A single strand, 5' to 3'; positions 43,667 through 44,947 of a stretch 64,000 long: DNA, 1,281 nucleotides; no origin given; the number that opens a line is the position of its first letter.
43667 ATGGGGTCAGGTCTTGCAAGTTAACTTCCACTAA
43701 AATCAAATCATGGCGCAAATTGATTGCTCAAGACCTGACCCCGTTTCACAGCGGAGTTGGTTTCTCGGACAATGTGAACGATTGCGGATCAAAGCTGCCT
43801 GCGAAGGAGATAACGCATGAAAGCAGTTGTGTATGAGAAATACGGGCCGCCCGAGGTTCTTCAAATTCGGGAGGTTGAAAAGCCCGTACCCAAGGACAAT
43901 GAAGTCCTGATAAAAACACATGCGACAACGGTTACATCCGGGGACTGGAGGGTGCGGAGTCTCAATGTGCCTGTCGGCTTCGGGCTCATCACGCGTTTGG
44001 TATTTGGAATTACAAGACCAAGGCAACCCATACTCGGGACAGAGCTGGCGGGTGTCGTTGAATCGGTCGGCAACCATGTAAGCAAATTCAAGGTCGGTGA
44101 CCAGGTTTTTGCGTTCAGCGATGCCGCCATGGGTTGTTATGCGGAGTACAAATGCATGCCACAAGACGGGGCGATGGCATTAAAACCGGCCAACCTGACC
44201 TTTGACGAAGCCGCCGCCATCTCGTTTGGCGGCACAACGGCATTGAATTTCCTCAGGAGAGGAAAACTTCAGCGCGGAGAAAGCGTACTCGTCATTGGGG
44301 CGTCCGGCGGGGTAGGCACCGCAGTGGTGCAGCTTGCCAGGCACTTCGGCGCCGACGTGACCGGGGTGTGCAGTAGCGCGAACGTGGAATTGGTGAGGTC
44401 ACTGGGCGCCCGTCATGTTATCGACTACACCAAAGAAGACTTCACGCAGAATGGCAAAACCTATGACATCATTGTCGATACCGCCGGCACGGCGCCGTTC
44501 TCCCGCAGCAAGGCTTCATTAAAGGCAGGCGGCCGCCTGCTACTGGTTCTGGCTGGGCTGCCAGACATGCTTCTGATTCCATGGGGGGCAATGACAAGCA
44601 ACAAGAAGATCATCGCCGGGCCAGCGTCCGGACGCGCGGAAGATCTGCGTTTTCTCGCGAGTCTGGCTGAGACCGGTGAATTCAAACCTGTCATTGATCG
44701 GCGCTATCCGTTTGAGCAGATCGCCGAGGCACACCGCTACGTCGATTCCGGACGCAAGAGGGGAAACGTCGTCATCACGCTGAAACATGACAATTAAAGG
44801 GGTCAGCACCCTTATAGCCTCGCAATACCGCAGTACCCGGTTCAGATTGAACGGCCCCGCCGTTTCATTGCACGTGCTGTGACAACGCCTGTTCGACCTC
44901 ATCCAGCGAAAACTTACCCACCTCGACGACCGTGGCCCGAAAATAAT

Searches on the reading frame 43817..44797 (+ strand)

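Call 73: search_protein_families(library=pfam, proteins=[window:43817-44797:+], max_evalue=0.001)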
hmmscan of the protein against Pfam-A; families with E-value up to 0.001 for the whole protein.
window:43817-44797:+ (326 aa): 4 families
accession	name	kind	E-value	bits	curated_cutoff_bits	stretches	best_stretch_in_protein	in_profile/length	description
PF13602.12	ADH_zinc_N_2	-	1.1e-27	98.1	27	1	196-320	1-134/134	Zinc-binding dehydrogenase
PF00107.32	ADH_zinc_N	-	5.2e-16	59.2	31.8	1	165-278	1-121/129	Zinc-binding dehydrogenase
PF08240.17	ADH_N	-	3.3e-13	50.2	23.5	1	27-122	2-102/104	Alcohol dehydrogenase GroES-like domain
PF01262.27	AlaDh_PNT_C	-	0.00073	19.5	23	0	154-223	28-100/214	Alanine dehydrogenase/PNT, C-terminal domain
